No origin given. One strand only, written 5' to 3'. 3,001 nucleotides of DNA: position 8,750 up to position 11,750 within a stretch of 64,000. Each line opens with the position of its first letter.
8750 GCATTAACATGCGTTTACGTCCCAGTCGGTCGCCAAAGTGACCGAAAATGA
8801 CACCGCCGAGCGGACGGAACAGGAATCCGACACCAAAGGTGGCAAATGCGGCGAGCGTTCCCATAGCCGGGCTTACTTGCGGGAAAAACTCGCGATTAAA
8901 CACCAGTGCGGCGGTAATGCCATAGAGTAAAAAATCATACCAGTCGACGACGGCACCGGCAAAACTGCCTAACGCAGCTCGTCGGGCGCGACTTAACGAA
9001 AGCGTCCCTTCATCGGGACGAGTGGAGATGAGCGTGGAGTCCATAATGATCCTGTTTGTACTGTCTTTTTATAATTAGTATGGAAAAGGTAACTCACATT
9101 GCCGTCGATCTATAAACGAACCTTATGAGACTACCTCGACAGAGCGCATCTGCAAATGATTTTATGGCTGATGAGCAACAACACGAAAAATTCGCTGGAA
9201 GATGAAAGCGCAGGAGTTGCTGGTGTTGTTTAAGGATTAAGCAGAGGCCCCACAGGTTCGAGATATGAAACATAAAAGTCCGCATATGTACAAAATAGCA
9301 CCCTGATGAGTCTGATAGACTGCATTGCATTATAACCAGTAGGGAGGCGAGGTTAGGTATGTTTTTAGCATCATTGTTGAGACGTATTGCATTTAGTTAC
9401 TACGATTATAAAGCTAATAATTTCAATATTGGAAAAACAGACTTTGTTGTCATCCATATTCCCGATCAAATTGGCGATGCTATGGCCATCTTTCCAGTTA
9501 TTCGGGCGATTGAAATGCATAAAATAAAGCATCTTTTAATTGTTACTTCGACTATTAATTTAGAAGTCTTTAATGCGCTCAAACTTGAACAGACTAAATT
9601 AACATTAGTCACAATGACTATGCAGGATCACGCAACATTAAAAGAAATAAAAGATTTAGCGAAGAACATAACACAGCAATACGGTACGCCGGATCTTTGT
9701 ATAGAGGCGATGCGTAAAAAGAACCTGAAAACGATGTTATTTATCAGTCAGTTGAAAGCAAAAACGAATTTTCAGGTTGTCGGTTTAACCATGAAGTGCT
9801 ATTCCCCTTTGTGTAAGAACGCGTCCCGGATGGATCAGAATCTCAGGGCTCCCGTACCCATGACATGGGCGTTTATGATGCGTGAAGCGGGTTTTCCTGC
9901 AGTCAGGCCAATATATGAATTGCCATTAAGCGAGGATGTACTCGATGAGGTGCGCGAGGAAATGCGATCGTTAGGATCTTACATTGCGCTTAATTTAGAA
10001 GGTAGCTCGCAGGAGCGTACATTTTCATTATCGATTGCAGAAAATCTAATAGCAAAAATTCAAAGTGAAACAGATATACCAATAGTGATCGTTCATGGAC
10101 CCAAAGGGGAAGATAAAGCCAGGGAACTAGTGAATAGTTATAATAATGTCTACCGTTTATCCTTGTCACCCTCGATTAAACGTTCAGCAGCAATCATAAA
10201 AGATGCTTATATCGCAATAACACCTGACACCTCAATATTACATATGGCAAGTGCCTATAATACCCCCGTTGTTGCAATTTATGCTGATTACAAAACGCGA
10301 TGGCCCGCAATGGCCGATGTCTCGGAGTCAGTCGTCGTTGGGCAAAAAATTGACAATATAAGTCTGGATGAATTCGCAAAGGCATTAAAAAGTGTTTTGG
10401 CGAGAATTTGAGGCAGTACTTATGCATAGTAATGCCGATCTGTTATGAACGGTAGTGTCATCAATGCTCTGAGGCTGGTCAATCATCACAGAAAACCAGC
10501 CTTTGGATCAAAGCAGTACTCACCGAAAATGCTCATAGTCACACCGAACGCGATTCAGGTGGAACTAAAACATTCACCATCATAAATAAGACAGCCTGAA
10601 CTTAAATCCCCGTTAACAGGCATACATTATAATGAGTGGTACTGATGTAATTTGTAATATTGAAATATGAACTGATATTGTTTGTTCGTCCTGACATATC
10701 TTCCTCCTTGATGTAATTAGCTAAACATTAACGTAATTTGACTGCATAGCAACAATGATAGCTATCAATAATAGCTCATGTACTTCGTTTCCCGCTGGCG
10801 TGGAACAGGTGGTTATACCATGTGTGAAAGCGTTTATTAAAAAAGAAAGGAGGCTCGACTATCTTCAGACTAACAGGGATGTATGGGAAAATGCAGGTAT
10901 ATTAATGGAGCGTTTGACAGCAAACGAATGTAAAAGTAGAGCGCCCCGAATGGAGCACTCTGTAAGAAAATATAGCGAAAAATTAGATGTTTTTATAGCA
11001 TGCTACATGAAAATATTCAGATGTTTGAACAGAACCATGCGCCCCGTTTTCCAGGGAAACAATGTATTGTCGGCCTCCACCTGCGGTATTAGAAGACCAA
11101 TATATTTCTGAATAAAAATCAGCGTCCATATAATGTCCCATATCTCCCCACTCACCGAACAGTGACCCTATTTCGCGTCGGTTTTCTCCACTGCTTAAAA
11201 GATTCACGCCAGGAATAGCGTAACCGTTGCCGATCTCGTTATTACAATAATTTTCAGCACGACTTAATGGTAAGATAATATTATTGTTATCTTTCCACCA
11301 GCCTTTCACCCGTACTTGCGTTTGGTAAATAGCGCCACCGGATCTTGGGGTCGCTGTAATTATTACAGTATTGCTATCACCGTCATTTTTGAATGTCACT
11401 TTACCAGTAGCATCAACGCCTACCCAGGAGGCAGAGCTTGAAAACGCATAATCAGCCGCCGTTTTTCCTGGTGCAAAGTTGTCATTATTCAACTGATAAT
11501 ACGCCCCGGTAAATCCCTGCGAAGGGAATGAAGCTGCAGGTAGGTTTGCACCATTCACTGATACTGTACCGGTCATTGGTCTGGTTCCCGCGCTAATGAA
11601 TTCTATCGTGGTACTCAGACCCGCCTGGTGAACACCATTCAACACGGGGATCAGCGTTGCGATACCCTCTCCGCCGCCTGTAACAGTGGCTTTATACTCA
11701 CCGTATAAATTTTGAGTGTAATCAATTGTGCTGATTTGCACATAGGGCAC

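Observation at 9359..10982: AT-rich composition of yeeL and the yeeL-yeeJ intergenic region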

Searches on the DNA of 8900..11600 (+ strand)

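Call 4: search_dna_similar(query=window:9000-11100:+, collection=ecoli_genomes, mode=near, max_rows=30, rows=spread)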
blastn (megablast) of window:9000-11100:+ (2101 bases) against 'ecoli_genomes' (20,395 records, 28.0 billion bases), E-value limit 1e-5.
Records with a match: 5343; places in all: 5378; records where one place covers at least 80% of the query: 209.
Genomes with a match: 5342 of 5426; with a place that covers at least 80% of the query: 209. Places per genome that has any: lowest 1, median 1, highest 2. On chromosomes: 5375 places; on plasmids: 3.
Best place of each record, by identity: >=99% 78; 95-99% 5186; 90-95% 77; 80-90% 2.
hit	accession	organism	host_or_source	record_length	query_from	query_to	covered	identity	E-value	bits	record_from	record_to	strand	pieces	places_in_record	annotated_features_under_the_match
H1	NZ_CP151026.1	Escherichia coli strain 19KM1831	Dog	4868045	1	2101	100%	100.0%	0e+0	3880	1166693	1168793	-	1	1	glycosyltransferase family 9 protein | Ig-like domain-containing protein | shiA: shikimate transporter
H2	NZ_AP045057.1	Escherichia coli strain JNE25-005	Homo sapiens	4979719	1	2101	100%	94.7%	0e+0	3262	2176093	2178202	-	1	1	glycosyltransferase family 9 protein | Ig-like domain-containing protein | shiA: shikimate transporter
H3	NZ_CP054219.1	Escherichia coli strain EcPF18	Homo sapiens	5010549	1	1567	75%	96.5%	0e+0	2590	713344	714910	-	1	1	glycosyltransferase family 9 protein | shiA: shikimate transporter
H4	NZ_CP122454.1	Escherichia coli strain 82.0311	Human urine sample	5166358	1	1567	75%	96.5%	0e+0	2590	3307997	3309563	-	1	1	glycosyltransferase family 9 protein | shiA: shikimate transporter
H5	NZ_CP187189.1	Escherichia coli strain 22AR0010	Homo sapiens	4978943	1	1567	75%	96.5%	0e+0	2590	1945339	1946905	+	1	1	glycosyltransferase family 9 protein | shiA: shikimate transporter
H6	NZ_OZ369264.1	Escherichia coli strain Esc27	not applicable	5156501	1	1567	75%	96.5%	0e+0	2590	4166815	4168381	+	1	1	glycosyltransferase family 9 protein | shiA: shikimate transporter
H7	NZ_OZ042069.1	Escherichia coli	-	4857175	1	1567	75%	96.4%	0e+0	2600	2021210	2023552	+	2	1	glycosyltransferase family 9 protein (x2) | IS1 family transposase | shiA: shikimate transporter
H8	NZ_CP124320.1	Escherichia coli strain AVS0754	wastewater treatment plant efflux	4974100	1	1567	75%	96.4%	0e+0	2594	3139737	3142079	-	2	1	glycosyltransferase family 9 protein (x2) | IS1-like element IS1B family transposase | shiA: shikimate transporter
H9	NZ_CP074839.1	Escherichia coli strain 7_14_47A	bovine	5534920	1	1567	75%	96.4%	0e+0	2579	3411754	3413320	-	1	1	glycosyltransferase family 9 protein | shiA: shikimate transporter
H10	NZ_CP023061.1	Escherichia coli strain FORC_069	Homo sapiens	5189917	1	1567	75%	96.2%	0e+0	2567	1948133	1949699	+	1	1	glycosyltransferase family 9 protein | shiA: shikimate transporter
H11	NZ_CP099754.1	Escherichia coli strain 806883-9-2019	Homo sapiens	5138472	1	1567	75%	96.2%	0e+0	2562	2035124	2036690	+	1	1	glycosyltransferase family 9 protein | shiA: shikimate transporter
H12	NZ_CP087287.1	Escherichia coli strain APEC 16-1068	chicken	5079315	1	1567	75%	96.0%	0e+0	2551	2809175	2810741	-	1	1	glycosyltransferase family 9 protein | shiA: shikimate transporter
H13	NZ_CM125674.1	Escherichia coli strain 2022N21-074-17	not applicable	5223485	1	1567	75%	96.0%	0e+0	2545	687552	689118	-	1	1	glycosyltransferase family 9 protein | shiA: shikimate transporter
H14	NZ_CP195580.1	Escherichia coli strain A_5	cattle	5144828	1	1554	74%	96.7%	0e+0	2588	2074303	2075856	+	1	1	glycosyltransferase family 9 protein | shiA: shikimate transporter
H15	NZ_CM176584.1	Escherichia coli strain cS76a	Homo sapiens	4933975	1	1557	74%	96.5%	0e+0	2577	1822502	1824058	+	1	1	glycosyltransferase family 9 protein | shiA: shikimate transporter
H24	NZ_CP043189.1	Escherichia coli O16:H48 strain PG20180175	mouse gut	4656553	1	1557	74%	96.1%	0e+0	2543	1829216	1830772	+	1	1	glycosyltransferase family 9 protein | shiA: shikimate transporter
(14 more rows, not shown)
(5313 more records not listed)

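Call 6: get_annotated_region(hit=H1, flank=12000)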
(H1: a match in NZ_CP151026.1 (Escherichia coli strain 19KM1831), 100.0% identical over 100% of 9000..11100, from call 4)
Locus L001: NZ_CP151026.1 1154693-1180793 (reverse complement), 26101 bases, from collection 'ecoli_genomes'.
description: Escherichia coli strain 19KM1831 chromosome, complete genome
organism: Escherichia coli strain 19KM1831 (NCBI taxid 562)
replicon: chromosome; assembly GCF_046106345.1
host: Dog; source: Rectal; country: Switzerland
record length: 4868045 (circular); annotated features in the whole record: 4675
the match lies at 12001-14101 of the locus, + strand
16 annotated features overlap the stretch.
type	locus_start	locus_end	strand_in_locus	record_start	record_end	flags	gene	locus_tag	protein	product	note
CDS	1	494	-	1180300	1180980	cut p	-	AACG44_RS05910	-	phage integrase N-terminal domain-containing protein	frameshifted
CDS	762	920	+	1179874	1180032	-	-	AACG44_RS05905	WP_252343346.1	hypothetical protein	-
CDS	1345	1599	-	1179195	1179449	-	-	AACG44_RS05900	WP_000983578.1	helix-turn-helix transcriptional regulator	-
CDS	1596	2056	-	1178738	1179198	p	-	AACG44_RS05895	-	hypothetical protein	frameshifted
CDS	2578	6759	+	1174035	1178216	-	-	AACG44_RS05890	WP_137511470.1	RHS element core protein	-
CDS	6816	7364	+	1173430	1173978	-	-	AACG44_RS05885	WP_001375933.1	tetratricopeptide repeat protein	-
CDS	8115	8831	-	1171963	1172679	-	yeeN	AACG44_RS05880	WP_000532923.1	YebC/PmpR family DNA-binding transcriptional regulator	-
CDS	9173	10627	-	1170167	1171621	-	amn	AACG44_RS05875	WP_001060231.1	AMP nucleosidase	-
CDS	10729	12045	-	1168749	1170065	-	shiA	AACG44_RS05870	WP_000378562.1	shikimate transporter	-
CDS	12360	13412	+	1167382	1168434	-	-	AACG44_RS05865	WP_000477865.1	glycosyltransferase family 9 protein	-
CDS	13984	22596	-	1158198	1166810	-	-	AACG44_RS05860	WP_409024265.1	Ig-like domain-containing protein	-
tRNA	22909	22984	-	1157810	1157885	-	-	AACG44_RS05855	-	tRNA-Asn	-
CDS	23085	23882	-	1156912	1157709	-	mtfA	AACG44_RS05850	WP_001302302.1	DgsA anti-repressor MtfA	-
tRNA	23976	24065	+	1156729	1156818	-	-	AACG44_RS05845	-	tRNA-Ser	-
CDS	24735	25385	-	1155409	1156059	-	zinT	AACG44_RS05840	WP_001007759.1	metal-binding protein ZinT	-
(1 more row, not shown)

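Call 7: get_annotated_region(hit=H24, flank=10000)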
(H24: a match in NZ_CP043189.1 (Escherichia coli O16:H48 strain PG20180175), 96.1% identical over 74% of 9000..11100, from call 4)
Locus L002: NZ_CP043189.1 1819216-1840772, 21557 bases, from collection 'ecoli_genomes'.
description: Escherichia coli O16:H48 strain PG20180175 chromosome, complete genome
organism: Escherichia coli O16:H48 strain PG20180175 (NCBI taxid 2605619)
replicon: chromosome; assembly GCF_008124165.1
host: -; source: mouse gut; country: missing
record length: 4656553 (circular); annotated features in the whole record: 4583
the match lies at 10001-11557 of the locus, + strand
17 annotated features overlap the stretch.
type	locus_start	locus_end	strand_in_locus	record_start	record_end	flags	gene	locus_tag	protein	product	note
CDS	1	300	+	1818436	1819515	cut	cobT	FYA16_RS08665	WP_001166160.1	nicotinate-nucleotide--dimethylbenzimidazole phosphoribosyltransferase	-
CDS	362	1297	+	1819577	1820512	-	ldtA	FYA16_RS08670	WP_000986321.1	L,D-transpeptidase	-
tRNA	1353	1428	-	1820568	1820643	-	-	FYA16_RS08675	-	tRNA-Asn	-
CDS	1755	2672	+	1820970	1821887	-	nac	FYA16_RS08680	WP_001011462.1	nitrogen assimilation transcriptional regulator NAC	-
CDS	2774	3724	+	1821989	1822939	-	cbl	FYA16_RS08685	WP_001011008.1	HTH-type transcriptional regulator Cbl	-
tRNA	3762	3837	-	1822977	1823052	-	-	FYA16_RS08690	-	tRNA-Asn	-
CDS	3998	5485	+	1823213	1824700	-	yeeO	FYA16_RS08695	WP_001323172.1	toxic metabolite efflux MATE transporter YeeO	-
tRNA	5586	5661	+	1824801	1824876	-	-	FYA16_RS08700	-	tRNA-Asn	-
CDS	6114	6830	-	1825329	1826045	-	yeeN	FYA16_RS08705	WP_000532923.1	YebC/PmpR family DNA-binding transcriptional regulator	-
CDS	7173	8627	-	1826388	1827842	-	amn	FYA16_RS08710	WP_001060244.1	AMP nucleosidase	-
CDS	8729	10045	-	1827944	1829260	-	shiA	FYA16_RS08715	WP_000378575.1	shikimate transporter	-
CDS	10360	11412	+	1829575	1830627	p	-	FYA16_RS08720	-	glycosyltransferase family 9 protein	internal stop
CDS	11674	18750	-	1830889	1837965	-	yeeJ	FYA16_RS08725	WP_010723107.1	inverse autotransporter adhesin YeeJ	-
tRNA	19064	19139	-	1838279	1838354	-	-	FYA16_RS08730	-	tRNA-Asn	-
CDS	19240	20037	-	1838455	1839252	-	mtfA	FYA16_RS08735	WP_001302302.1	DgsA anti-repressor MtfA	-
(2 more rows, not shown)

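Call 41: search_rna_families(source=window, start=8900, end=11600, threshold=evalue, max_evalue=1)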
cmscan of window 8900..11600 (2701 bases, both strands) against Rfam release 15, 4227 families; matches with E-value up to 1: 0.
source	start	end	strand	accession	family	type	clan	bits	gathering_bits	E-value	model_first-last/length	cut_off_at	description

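Call 44: search_dna_similar(query=window:10563-10925:+, collection=ecoli_genomes, mode=distant, max_rows=25, rows=spread)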
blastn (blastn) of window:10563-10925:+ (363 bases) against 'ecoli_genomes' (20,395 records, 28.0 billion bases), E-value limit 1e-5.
Records with a match: 211; places in all: 214; records where one place covers at least 80% of the query: 192.
Genomes with a match: 211 of 5426; with a place that covers at least 80% of the query: 192. Places per genome that has any: lowest 1, median 1, highest 2. On chromosomes: 214 places; on plasmids: 0.
Best place of each record, by identity: >=99% 18; 95-99% 146; 90-95% 26; 80-90% 21.
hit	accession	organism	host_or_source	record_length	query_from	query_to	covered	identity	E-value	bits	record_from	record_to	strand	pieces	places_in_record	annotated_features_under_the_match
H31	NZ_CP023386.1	Escherichia coli strain 1190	canine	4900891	1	363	100%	100.0%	0e+0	655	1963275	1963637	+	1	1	none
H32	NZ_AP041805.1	Escherichia coli O166:H15 strain JNE070796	Homo sapiens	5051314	1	363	100%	100.0%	0e+0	655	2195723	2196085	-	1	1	none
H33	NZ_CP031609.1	Escherichia coli strain N3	Homo sapiens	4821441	11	363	97%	97.5%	3e-167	597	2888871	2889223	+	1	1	none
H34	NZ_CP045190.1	Escherichia coli strain NT1F31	pig manure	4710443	11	363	97%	96.3%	9e-161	575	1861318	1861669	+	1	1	none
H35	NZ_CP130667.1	Escherichia coli strain SM107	Homo sapiens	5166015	11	363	97%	96.3%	9e-161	575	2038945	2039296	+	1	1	none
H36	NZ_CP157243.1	Escherichia coli strain 2024CK-00535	Homo sapiens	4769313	11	363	97%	96.3%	9e-161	575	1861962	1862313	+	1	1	none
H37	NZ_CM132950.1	Escherichia coli strain 167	Homo sapiens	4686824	11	363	97%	96.3%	9e-161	575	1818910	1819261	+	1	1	none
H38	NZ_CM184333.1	Escherichia coli strain ES7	Aquarana catesbeiana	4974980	11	363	97%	96.3%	9e-161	575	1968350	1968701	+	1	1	none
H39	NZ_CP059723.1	Escherichia coli strain BUCT2930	Paguma larvata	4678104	11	363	97%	96.0%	1e-159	571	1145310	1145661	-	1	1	none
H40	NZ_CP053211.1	Escherichia coli strain QDFD216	dog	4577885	11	363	97%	96.0%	1e-159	571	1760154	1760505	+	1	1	none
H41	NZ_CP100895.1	Escherichia coli strain ET846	Hoplobatrachus rugulosus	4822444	11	363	97%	96.0%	1e-159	571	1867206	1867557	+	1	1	none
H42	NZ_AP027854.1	Escherichia coli strain 2017-19-1CC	Homo sapiens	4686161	11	363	97%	96.0%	1e-159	571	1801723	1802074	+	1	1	none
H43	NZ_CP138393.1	Escherichia coli strain 101EVA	Homo sapiens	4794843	11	363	97%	96.0%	1e-159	571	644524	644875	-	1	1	none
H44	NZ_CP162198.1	Escherichia coli strain STK39-3-E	Coriander, import product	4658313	11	363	97%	96.0%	1e-159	571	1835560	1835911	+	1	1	none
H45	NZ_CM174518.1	Escherichia coli strain KH_005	crystal cave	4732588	11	363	97%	96.0%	1e-159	571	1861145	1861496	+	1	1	none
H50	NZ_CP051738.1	Escherichia coli strain SCU-105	Homo sapiens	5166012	11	363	97%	90.1%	2e-130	473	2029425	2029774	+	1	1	none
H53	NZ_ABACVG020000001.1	Escherichia coli strain 2020CK-00188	Homo sapiens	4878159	23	328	69%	84.0%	1e-39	265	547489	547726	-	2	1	none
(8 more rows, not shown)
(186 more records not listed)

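Call 45: get_annotated_region(hit=H50, flank=1500)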
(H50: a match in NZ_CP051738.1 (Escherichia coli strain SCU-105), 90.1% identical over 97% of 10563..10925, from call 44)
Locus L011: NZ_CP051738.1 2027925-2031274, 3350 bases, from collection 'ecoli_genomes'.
description: Escherichia coli strain SCU-105 chromosome, complete genome
organism: Escherichia coli strain SCU-105 (NCBI taxid 562)
replicon: chromosome; assembly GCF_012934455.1
host: Homo sapiens; source: rectal swab from healthy college student; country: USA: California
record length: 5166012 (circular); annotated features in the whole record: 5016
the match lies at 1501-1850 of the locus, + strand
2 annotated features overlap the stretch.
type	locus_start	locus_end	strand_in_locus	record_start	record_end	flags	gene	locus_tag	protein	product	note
CDS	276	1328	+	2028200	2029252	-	-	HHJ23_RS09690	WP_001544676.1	glycosyltransferase family 9 protein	-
CDS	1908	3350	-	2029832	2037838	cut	-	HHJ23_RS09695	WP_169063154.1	Ig-like domain-containing protein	-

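Call 46: get_annotated_region(hit=H53, flank=1500)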
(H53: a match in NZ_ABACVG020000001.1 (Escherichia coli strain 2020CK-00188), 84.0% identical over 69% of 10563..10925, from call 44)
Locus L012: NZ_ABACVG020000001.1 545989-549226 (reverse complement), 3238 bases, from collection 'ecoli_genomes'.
description: Escherichia coli strain 2020CK-00188 chromosome, whole genome shotgun sequence
organism: Escherichia coli strain 2020CK-00188 (NCBI taxid 562)
replicon: chromosome; assembly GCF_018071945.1
host: Homo sapiens; source: Rectal Swab; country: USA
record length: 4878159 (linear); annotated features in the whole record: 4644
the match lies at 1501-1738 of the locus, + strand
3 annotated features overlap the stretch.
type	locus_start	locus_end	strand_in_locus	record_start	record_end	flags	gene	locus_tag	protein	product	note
CDS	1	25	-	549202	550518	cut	shiA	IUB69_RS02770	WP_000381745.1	shikimate transporter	-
CDS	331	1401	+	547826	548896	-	-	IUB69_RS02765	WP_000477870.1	glycosyltransferase family 9 protein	-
CDS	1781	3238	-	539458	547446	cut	-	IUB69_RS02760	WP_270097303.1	Ig-like domain-containing protein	-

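Call 47: get_annotated_region(hit=H34, flank=1500)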
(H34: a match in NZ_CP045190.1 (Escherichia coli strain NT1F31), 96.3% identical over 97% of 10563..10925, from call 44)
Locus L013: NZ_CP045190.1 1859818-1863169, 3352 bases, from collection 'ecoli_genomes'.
description: Escherichia coli strain NT1F31 chromosome, complete genome
organism: Escherichia coli strain NT1F31 (NCBI taxid 562)
replicon: chromosome; assembly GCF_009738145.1
host: -; source: pig manure; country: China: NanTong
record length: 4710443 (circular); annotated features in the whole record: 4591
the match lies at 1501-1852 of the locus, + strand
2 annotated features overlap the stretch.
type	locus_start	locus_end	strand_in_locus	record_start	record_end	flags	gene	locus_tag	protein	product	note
CDS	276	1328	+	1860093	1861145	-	-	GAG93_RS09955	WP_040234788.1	glycosyltransferase family 9 protein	-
CDS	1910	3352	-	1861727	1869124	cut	-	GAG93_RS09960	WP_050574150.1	inverse autotransporter adhesin-like protein YeeJ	-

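Call 77: search_dna_similar(query=window:10563-10925:+, collection=plasmids, mode=distant, max_rows=10)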
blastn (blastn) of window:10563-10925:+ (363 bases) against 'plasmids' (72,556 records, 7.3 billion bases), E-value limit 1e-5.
No match.
